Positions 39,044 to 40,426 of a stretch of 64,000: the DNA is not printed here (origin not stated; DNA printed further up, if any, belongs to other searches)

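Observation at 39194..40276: Prokaryotic ionotropic glutamate receptor-like channel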

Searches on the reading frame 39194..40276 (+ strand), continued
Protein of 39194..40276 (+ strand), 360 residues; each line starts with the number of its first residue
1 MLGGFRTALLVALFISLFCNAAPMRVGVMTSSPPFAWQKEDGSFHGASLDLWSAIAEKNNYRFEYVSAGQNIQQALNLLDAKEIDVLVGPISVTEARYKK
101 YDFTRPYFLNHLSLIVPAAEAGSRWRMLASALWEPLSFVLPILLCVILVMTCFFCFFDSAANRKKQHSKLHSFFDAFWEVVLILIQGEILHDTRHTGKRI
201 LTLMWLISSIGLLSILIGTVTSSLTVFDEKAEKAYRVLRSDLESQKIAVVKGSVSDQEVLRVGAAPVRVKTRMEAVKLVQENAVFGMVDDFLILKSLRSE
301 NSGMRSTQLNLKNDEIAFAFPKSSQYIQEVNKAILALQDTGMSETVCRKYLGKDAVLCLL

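Call 30: search_protein_representatives(alignment_id=A1)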
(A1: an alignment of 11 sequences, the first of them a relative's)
Query: 11 sequences, 358 profile positions. Proteins with E-value up to 0.001 (for the whole library): 14656; up to 1e-10: 3495; up to 1e-30: 333. The best 150 are listed.
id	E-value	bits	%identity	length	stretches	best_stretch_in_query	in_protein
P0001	2.6e-171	585.9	-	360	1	4-358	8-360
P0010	7.6e-147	505.4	-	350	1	10-358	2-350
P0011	1.2e-136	471.9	-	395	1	4-358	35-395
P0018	4.0e-100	351.7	-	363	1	7-358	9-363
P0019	1.1e-87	310.8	-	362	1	4-358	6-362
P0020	1.6e-86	307.0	-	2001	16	21-125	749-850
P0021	2.7e-86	306.2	-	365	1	10-358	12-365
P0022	2.9e-83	296.3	-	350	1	20-358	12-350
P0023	2.2e-76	273.6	-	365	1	6-358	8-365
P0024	1.2e-74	267.9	-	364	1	7-357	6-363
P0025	7.5e-74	265.3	-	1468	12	20-125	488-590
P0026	5.1e-73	262.6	-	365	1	20-358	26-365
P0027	7.5e-70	252.1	-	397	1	20-358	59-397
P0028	2.9e-69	250.2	-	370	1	19-357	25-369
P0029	4.5e-67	243.0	-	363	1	7-357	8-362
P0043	1.4e-58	215.1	-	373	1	7-357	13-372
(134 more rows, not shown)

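Call 34: find_related_loci(query=A1, collection=genome_contigs, flank=6000)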
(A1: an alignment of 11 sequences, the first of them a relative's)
Query A1 (360 aa) in genome_contigs; peptide patterns used: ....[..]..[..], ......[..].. (x = any residue, [..] = any of these).
98 stretches matched a pattern; 3 encode a relative of the query (tblastn E <= 1e-3); 3 distinct loci.
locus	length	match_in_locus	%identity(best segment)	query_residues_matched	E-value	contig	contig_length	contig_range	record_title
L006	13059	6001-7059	49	3-360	1e-105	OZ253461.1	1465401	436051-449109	MAG: Alphaproteobacteria bacterium isolate 9f972eac-84f0-4d3c-90fc-e428dd4b9456 genome assembly, chromosome: 1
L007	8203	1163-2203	30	13-352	3e-52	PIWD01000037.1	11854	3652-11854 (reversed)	MAG: Gammaproteobacteria bacterium isolate Glo_22 GloG15_CONTIG6903, whole genome shotgun sequence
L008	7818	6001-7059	30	8-360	1e-42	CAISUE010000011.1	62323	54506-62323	MAG: uncultured Gammaproteobacteria bacterium isolate AlinenLipids_bin-1826 genome assembly, contig: bin-1826:11/64, who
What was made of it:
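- Tried and rejected: The genome_contigs scan returned only 3 loci (call 34).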

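Call 35: find_encoding_contigs(protein=P0010, flank=6000, max_places=2)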
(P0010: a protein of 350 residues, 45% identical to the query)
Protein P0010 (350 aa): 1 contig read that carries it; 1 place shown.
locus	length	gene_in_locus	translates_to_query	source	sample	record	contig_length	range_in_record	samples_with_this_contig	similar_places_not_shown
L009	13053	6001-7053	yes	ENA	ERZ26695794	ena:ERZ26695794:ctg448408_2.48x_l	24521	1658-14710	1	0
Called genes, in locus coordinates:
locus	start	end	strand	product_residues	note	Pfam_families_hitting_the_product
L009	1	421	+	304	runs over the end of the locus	-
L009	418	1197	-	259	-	PF00557:Peptidase_M24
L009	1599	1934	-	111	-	PF17746:SfsA_N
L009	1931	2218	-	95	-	-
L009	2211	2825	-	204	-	PF00348:polyprenyl_synt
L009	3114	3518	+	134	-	PF01479:S4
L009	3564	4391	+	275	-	PF03485:Arg_tRNA_synt_N, PF00750:tRNA-synt_1d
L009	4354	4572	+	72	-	PF00750:tRNA-synt_1d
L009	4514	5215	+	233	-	PF00750:tRNA-synt_1d, PF05746:DALR_1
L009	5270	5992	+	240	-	PF01027:Bax1-I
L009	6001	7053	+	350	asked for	PF00497:SBP_bac_3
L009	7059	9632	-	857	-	PF00133:tRNA-synt_1, PF09334:tRNA-synt_1g (weak), PF13603:tRNA-synt_1_2 (faint), PF09334:tRNA-synt_1g, PF08264:Anticodon_1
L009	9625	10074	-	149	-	-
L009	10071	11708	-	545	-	PF02321:OEP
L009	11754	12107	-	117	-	PF00581:Rhodanese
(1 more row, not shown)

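Call 36: find_encoding_contigs(protein=P0006, flank=6000, max_places=2)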
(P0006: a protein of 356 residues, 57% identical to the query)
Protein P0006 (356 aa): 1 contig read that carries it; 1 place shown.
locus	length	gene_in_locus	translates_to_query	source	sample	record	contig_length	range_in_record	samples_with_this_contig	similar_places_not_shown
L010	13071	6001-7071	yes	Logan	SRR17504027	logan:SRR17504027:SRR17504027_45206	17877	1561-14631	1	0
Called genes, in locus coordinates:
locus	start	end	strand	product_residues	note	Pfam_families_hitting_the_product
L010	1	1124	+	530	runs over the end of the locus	-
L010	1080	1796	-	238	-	PF17746:SfsA_N, PF03749:SfsA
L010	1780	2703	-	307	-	PF00348:polyprenyl_synt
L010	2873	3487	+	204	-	PF00163:Ribosomal_S4, PF01479:S4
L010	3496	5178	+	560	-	PF03485:Arg_tRNA_synt_N, PF00750:tRNA-synt_1d, PF05746:DALR_1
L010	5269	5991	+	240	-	PF01027:Bax1-I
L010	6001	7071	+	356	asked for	PF00497:SBP_bac_3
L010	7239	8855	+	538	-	-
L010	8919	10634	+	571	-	-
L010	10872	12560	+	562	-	-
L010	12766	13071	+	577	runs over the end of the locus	-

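Call 37: find_encoding_contigs(protein=P0003, flank=6000, max_places=2)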
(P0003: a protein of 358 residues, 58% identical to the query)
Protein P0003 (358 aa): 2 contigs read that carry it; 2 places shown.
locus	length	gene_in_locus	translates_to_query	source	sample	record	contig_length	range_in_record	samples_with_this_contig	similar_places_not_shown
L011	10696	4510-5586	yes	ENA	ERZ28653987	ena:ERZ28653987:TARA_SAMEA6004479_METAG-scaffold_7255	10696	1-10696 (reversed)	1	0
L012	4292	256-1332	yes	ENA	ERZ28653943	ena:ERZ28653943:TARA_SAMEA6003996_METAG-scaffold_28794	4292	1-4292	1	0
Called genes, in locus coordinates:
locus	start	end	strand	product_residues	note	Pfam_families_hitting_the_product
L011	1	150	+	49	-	?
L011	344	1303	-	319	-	PF00348:polyprenyl_synt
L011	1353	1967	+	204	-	PF00163:Ribosomal_S4, PF01479:S4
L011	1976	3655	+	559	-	PF03485:Arg_tRNA_synt_N, PF00750:tRNA-synt_1d, PF05746:DALR_1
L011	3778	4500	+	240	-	PF01027:Bax1-I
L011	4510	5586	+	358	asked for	PF00497:SBP_bac_3, PF00060:Lig_chan (faint)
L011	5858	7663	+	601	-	-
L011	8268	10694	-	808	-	?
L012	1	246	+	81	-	?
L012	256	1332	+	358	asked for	PF00497:SBP_bac_3, PF00060:Lig_chan (faint)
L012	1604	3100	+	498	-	-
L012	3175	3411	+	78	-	-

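Call 40: search_protein_families(library=pfam, alignment_id=A1, max_evalue=0.01)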
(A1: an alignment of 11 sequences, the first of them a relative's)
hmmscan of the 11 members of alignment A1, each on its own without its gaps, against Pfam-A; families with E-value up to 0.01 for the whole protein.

A. member 1, P0001 (360 aa): 3 families
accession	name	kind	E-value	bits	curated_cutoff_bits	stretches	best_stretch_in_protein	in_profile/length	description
PF00497.25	SBP_bac_3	-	5.5e-23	81.6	26.4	1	25-352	2-131/132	Bacterial extracellular solute-binding proteins, family 3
PF00060.32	Lig_chan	-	2.4e-05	24.6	30.8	1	143-230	8-100/146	Ligand-gated ion channel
PF10613.14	Lig_chan-Glu_bd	-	0.00012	22.6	30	1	30-116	8-111/115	Ligated ion channel L-glutamate- and glycine-binding site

B. families by the number of members that match (of 11 scanned): 4 families
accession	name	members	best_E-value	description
PF00497.25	SBP_bac_3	11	8.6e-24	Bacterial extracellular solute-binding proteins, family 3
PF00060.32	Lig_chan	10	2.3e-07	Ligand-gated ion channel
PF10613.14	Lig_chan-Glu_bd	7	5.2e-09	Ligated ion channel L-glutamate- and glycine-binding site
PF00520.37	Ion_trans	3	6.3e-05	Ion transport protein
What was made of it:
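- On Prokaryotic iGluR (GluR0-type architecture; glutamate-gated ion channel superfamily): Ten of 11 clade members hit at E<=0.01, best 2.3e-7 (call 40).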

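Call 43: list_cluster_members(proteins=[P0001, P0009, P0011])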
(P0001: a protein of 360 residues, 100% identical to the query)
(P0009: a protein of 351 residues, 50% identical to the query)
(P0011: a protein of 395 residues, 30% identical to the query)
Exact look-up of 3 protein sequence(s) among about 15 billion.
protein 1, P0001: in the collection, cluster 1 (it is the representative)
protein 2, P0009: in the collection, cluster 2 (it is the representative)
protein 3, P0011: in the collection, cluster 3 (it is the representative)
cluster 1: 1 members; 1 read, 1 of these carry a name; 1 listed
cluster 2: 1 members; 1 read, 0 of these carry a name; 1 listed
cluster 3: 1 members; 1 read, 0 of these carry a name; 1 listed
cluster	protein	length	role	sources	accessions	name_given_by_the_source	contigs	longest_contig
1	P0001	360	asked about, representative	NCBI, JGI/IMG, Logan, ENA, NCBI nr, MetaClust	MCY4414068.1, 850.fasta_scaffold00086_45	MAG: transporter substrate-binding domain-containing protein [Alphaproteobacteria ... | transporter substrate-binding domain-containing protein [Alphaproteobacteria bacterium] | \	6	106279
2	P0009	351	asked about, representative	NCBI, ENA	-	-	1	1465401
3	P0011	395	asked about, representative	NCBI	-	-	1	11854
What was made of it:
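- The NCBI name is reported in call 43.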

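Call 44: search_protein_families(library=pfam, alignment_id=A3, max_evalue=0.01)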
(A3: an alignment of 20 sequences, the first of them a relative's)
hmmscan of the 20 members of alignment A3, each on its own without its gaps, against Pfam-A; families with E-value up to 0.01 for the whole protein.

A. member 1, P0015 (371 aa): 5 families
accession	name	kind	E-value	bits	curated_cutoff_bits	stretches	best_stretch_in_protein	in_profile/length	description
PF00497.25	SBP_bac_3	-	3.5e-30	104.9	26.4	1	45-370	5-131/132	Bacterial extracellular solute-binding proteins, family 3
PF10613.14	Lig_chan-Glu_bd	-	9.1e-18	64.9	30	1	40-133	2-114/115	Ligated ion channel L-glutamate- and glycine-binding site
PF07885.22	Ion_trans_2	-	1e-16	61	22.5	1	160-243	2-77/79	Ion channel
PF00060.32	Lig_chan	-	2.7e-15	56.9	30.8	1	159-262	7-112/146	Ligand-gated ion channel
PF00520.37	Ion_trans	-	1.2e-08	34.9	25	1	151-243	127-233/241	Ion transport protein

B. families by the number of members that match (of 20 scanned): 10 families
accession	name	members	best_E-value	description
PF00497.25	SBP_bac_3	20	3.5e-30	Bacterial extracellular solute-binding proteins, family 3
PF00060.32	Lig_chan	20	4.6e-19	Ligand-gated ion channel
PF07885.22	Ion_trans_2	20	1e-16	Ion channel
PF00520.37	Ion_trans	20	9.8e-11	Ion transport protein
PF10613.14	Lig_chan-Glu_bd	19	9.1e-18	Ligated ion channel L-glutamate- and glycine-binding site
PF12974.12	Phosphonate-bd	2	0.0018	ABC transporter, phosphonate, periplasmic substrate-binding protein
PF12698.13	ABC2_membrane_3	1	1.2e-06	ABC-2 family transporter protein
PF13531.11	SBP_bac_11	1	0.0004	Bacterial extracellular solute-binding protein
PF04284.18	DUF441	1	0.0054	Protein of unknown function (DUF441)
PF04123.18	DUF373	1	0.0098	Domain of unknown function (DUF373)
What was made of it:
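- On K+-selective GluR0 subfamily ('Group 1'): Twenty of 20 TVGYG proteins hit Ion_trans_2 (call 44).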

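Call 54: find_homologous_proteins(query=A4, max_evalue=1e-20)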
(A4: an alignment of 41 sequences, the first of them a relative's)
Query A4 (41 sequences) (360 aa, profile of the alignment): 16 proteins with E <= 1e-20 among 8000 candidates.
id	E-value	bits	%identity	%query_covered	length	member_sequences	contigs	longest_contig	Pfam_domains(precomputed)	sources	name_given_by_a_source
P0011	2.3e-121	423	30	94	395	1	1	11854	PF00497.26,PF00060.33,PF10613.15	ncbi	-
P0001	1.1e-115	405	100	100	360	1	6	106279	PF00497.26,PF00060.33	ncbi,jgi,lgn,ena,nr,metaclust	ncbi:MAG: transporter substrate-binding domain-containing protein [Alphaproteobacteria bacterium]|nr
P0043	1.5e-115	404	26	95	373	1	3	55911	PF00497.26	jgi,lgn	jgi:polar amino acid transport system substrate-binding protein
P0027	7.2e-115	402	30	91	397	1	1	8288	PF00497.26,PF00060.33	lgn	-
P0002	2.5e-108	381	69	96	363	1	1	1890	PF00497.26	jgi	-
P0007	1.7e-107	378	56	94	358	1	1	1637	PF00497.26,PF00060.33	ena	-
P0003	1.0e-105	372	58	98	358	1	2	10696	PF00497.26,PF00060.33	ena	-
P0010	3.1e-105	370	45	97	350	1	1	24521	PF00497.26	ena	-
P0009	6.6e-105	369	50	98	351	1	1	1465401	PF00497.26,PF00060.33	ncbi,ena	-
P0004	2.8e-103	364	58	100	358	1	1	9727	PF00497.26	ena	-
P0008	7.4e-103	363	55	96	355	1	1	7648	PF00497.26,PF00060.33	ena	-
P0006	1.5e-99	352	57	94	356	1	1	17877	PF00497.26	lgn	-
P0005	4.4e-98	347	59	100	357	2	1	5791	PF00497.26,PF00060.33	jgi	-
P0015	1.3e-62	230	23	90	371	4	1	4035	PF00497.26,PF00060.33,PF00520.38,PF10613.15,PF07885.23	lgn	-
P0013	3.0e-55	206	24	96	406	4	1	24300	PF00497.26,PF00060.33,PF10613.15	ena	-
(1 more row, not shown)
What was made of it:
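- Tried and rejected: The profile search with A4 was swamped by ordinary SBPs and added nothing (call 54).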

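Call 67: find_encoding_contigs(protein=P0043, flank=4000, max_places=2)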
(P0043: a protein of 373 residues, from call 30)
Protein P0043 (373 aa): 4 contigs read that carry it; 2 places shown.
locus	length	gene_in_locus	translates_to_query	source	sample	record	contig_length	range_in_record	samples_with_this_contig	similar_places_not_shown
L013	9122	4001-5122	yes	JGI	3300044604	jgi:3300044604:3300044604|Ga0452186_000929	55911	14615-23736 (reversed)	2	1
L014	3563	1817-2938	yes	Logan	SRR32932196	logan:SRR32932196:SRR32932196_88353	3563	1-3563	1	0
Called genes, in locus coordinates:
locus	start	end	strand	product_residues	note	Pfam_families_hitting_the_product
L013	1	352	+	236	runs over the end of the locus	PF02535:Zip (faint)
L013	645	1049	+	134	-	PF08780:NTase_sub_bind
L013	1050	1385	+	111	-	PF01909:NTP_transf_2, PF18765:Polbeta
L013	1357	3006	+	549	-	PF02776:TPP_enzyme_N, PF00205:TPP_enzyme_M, PF02775:TPP_enzyme_C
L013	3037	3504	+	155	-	PF07681:DoxX (weak)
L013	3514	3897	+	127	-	PF02627:CMD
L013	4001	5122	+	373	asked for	PF00497:SBP_bac_3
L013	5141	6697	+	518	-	PF00497:SBP_bac_3, PF03458:Gly_transporter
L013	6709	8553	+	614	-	-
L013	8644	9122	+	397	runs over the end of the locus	PF07690:MFS_1, PF00083:Sugar_tr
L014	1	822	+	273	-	?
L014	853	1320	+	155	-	PF07681:DoxX (weak)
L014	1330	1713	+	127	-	PF02627:CMD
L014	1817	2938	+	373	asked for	PF00497:SBP_bac_3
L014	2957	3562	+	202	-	?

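Call 68: find_encoding_contigs(protein=P0027, flank=4000, max_places=1)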
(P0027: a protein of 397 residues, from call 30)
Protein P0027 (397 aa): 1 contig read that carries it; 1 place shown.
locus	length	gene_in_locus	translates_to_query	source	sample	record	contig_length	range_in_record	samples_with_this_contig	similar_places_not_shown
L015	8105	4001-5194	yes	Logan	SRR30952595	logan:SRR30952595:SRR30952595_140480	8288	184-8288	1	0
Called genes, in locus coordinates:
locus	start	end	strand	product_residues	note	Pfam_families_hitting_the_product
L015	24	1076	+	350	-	-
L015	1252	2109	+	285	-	PF20560:MotA_N, PF01618:MotA_ExbB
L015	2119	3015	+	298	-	PF13677:MotB_plug, PF00691:OmpA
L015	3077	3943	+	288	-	-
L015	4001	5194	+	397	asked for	PF00497:SBP_bac_3, PF00060:Lig_chan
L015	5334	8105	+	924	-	?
